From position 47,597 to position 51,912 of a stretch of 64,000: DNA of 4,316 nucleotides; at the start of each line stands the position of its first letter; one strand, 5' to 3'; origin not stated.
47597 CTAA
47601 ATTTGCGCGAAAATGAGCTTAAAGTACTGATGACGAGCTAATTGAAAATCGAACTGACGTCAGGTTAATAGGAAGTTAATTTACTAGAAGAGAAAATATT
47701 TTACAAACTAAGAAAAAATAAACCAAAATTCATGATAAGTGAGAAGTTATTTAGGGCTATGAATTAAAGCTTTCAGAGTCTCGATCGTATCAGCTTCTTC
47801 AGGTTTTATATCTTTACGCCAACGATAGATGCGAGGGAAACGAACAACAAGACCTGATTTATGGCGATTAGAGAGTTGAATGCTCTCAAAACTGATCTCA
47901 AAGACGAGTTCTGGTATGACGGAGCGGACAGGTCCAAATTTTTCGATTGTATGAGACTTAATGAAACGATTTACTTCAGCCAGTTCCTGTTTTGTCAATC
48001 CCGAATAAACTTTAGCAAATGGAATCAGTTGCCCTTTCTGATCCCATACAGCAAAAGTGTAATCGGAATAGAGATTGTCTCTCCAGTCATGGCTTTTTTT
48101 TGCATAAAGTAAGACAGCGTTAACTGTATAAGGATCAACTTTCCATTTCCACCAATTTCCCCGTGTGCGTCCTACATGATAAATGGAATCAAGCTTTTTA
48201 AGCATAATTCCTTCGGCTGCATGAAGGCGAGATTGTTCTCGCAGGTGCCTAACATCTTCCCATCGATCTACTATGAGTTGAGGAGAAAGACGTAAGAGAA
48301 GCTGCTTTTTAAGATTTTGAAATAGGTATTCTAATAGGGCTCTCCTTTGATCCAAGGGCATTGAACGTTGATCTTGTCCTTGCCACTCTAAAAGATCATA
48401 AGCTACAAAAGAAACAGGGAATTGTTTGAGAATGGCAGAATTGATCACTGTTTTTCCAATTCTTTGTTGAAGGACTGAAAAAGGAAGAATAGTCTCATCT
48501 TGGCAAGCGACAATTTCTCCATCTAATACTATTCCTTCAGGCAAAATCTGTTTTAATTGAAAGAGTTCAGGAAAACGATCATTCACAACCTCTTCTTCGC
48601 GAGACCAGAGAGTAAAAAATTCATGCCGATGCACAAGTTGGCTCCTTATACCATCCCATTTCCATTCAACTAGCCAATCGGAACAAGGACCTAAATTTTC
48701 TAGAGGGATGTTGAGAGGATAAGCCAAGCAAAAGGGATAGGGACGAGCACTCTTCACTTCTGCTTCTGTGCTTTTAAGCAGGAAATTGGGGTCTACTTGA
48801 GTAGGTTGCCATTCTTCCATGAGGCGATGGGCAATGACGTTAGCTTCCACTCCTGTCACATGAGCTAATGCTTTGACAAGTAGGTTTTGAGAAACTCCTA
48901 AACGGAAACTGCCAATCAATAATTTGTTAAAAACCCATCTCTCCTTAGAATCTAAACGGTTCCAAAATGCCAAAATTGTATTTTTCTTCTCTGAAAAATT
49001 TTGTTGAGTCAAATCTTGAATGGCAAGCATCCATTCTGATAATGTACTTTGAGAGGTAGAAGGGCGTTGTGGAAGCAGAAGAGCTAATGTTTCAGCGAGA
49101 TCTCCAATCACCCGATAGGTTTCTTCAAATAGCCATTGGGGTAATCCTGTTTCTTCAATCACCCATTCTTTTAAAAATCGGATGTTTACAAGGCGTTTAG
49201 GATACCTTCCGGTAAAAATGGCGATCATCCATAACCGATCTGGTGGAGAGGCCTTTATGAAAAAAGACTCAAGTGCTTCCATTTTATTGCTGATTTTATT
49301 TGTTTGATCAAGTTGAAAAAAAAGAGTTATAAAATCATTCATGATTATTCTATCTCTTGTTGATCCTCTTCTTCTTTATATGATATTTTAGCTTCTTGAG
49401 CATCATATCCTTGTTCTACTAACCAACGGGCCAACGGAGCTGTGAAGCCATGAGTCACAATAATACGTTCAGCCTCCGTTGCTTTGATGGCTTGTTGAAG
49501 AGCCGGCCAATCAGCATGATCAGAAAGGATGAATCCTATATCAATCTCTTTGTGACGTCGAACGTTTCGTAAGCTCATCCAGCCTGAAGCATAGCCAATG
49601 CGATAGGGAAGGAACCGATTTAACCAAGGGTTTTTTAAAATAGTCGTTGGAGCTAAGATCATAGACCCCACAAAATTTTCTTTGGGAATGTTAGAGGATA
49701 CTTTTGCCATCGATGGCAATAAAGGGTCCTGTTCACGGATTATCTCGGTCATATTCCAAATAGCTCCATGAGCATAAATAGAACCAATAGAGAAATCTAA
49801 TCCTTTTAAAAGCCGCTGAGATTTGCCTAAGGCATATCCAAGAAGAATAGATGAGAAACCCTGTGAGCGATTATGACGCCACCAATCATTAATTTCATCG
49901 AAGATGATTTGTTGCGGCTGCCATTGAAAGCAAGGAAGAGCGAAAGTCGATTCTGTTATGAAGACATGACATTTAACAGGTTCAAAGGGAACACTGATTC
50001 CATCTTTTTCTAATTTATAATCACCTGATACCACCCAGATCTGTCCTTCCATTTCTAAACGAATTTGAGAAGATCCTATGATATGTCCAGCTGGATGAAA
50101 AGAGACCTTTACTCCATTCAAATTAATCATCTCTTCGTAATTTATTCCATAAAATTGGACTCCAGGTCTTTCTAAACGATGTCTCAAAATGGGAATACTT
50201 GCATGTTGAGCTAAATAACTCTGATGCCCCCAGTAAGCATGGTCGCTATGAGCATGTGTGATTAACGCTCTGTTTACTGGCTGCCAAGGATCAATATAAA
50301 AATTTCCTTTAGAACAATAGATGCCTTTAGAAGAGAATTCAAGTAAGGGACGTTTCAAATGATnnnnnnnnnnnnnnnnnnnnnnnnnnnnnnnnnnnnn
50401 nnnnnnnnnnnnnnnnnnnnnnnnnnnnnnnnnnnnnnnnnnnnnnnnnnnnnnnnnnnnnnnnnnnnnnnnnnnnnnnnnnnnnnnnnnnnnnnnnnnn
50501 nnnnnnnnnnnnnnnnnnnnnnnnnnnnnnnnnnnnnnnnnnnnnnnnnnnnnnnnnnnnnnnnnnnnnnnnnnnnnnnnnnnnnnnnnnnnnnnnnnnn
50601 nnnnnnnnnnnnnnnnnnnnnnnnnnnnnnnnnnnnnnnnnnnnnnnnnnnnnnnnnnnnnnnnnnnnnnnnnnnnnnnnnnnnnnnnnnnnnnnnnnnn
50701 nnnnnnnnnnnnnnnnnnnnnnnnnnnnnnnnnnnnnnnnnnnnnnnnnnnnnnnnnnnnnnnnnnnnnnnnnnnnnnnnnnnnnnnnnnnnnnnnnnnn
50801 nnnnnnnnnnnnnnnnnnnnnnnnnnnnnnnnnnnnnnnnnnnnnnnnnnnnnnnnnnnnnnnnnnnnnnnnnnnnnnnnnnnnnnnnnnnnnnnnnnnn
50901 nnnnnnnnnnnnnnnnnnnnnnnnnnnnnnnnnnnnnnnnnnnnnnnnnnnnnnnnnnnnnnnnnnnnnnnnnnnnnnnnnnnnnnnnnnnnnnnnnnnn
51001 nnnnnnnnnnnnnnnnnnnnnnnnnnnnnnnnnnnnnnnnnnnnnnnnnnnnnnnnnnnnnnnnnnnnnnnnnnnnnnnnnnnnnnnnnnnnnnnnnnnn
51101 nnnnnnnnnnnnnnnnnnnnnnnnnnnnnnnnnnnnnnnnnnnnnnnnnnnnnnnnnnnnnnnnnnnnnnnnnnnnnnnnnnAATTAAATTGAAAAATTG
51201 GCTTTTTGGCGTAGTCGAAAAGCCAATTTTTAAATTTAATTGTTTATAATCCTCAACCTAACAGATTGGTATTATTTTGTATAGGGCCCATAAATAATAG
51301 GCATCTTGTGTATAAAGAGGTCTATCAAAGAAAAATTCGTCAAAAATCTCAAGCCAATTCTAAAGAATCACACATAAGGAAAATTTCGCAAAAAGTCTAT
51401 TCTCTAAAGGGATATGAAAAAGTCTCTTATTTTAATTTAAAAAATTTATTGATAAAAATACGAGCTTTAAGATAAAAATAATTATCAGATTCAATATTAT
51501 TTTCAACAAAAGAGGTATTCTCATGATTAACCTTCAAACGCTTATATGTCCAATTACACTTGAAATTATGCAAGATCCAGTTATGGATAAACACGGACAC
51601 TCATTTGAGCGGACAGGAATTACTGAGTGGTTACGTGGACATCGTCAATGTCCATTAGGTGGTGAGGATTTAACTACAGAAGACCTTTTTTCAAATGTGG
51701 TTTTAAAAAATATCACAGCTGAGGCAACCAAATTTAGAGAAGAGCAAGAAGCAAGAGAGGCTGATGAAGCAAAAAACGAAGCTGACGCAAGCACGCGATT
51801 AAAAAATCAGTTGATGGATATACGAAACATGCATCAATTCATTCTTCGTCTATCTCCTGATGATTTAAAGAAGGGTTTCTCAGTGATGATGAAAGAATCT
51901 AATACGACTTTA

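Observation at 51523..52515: U-box E3-ligase-like domain fused to an Inc-like bilobed hydrophobic segment and a repetitive tail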

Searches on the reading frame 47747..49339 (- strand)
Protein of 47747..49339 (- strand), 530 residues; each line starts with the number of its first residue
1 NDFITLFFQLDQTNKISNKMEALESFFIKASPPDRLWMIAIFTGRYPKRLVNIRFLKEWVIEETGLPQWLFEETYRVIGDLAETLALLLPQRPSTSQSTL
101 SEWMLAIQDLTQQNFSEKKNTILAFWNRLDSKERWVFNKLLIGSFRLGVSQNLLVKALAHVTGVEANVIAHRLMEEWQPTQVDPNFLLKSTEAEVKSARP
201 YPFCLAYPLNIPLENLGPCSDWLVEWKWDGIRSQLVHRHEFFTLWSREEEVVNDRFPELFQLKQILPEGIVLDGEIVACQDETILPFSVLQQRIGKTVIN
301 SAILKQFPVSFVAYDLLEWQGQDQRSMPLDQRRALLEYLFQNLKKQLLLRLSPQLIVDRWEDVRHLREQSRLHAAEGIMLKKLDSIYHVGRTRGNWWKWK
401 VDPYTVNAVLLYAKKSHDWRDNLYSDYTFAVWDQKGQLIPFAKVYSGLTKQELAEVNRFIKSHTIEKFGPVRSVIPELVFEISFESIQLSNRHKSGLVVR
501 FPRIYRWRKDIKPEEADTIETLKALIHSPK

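Call 21: search_protein_families(library=pfam, proteins=[window:47747-49339:-], max_evalue=0.001)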
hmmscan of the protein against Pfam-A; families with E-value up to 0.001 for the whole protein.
window:47747-49339:- (530 aa): 3 families
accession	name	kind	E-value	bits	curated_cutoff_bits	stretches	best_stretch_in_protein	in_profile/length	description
PF01068.26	DNA_ligase_A_M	-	6.4e-34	117.9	26.2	1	220-400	20-204/204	ATP dependent DNA ligase domain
PF04675.19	DNA_ligase_A_N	-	8.5e-13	49.3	24.6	1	2-159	4-174/174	DNA ligase N terminus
PF04679.21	DNA_ligase_A_C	-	5.8e-11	43.1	27.5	1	422-510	3-93/94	ATP dependent DNA ligase C terminal region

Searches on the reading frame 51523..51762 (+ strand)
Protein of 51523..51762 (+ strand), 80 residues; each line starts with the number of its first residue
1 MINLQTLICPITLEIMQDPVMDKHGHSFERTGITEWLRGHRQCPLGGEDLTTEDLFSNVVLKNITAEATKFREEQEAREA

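Call 65: search_solved_structures(query=window:51523-51762:+, max_evalue=1, show_alignments=5)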
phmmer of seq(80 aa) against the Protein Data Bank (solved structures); distinct sequences matched with E-value up to 1: 63 (the best 60 are shown).
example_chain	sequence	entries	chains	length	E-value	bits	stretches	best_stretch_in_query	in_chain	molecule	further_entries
7xed_C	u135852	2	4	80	2.4e-11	46.7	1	7-67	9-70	U-box domain-containing protein 12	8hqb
7c96_B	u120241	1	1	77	3.1e-11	46.4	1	8-67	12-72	RING-type E3 ubiquitin transferase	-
1t1h_A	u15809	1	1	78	3.3e-11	46.3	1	8-66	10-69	armadillo repeat containing protein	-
8hpb_A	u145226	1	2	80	4.6e-11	45.8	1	7-67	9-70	U-box domain-containing protein 12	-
4wz3_B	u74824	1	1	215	5.8e-07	32.8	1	7-56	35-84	E3 ubiquitin-protein ligase LubX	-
8qhc_D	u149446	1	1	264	7.8e-07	32.4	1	7-56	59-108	E3 ubiquitin--protein ligase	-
7vgg_A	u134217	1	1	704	4.1e-05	26.9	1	6-66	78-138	E3 ubiquitin-protein ligase COP1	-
8xi2_q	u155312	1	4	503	4.9e-05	26.7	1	9-64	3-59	Pre-mRNA-processing factor 19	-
4wz0_A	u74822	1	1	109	0.00015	25.1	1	6-56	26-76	E3 ubiquitin-protein ligase LubX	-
8grq_K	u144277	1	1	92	0.00017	25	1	6-67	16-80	Breast cancer type 1 susceptibility protein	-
1jm7_A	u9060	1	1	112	0.00028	24.3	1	6-67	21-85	BREAST CANCER TYPE 1 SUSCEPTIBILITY PROTEIN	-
7lyb_M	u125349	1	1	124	0.00037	23.9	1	6-67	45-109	Isoform 7 of Breast cancer type 1 susceptibility protein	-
7jzv_A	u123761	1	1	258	0.0015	21.9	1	6-66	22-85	BRCA1,Ubiquitin-conjugating enzyme E2 D3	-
7p47_A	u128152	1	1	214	0.0038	20.7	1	7-76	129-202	E3 SUMO-protein ligase MMS21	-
3htk_C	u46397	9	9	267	0.0052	20.2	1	7-76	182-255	E3 SUMO-protein ligase MMS21 | MMS21 isoform 1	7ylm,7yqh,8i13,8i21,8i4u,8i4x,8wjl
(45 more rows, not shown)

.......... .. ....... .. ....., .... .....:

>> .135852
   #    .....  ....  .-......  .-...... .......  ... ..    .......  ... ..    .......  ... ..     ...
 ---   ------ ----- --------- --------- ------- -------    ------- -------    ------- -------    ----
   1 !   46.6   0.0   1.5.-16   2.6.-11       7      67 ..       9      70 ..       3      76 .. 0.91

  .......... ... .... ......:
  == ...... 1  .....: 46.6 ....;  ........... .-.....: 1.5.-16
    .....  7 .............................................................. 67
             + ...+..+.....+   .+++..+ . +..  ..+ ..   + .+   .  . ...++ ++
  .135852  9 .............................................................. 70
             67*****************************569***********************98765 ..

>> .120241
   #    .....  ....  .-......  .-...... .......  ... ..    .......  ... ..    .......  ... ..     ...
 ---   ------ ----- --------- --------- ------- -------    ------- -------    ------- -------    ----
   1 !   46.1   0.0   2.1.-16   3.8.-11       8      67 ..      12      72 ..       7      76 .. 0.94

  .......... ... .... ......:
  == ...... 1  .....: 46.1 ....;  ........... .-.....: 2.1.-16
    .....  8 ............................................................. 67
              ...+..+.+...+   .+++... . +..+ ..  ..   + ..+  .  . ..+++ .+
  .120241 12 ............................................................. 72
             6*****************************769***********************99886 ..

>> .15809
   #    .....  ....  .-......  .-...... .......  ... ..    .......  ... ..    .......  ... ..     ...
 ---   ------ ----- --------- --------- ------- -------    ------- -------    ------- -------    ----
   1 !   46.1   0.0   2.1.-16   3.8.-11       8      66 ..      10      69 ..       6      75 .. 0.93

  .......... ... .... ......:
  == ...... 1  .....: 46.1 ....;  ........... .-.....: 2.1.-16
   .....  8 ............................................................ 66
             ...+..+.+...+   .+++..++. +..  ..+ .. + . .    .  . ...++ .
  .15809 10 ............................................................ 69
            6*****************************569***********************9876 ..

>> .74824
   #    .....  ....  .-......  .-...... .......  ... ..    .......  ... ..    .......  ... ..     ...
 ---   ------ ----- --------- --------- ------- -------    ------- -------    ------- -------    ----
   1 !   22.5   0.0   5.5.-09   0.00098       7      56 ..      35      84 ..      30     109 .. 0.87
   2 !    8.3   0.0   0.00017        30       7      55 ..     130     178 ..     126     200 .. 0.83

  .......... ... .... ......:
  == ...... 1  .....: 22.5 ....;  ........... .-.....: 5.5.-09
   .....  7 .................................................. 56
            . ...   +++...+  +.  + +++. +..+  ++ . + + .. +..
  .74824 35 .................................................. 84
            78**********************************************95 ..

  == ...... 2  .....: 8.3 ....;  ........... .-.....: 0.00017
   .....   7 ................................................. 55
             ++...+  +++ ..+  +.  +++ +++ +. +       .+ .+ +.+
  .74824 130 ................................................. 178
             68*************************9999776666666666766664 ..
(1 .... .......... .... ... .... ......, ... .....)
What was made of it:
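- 51535..51732 (+): U-box domain (residues 5-70). Ile11 aligns with LubX Ile39 (call 65).
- Closest known: LubX / LegU2. Same: Sequence match E 6e-7, with the E2-binding Ile39 aligned to Ile11 (call 65).
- MMS21 and NSE2 appear among weak PDB hits (E 0.004-0.08, call 65).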
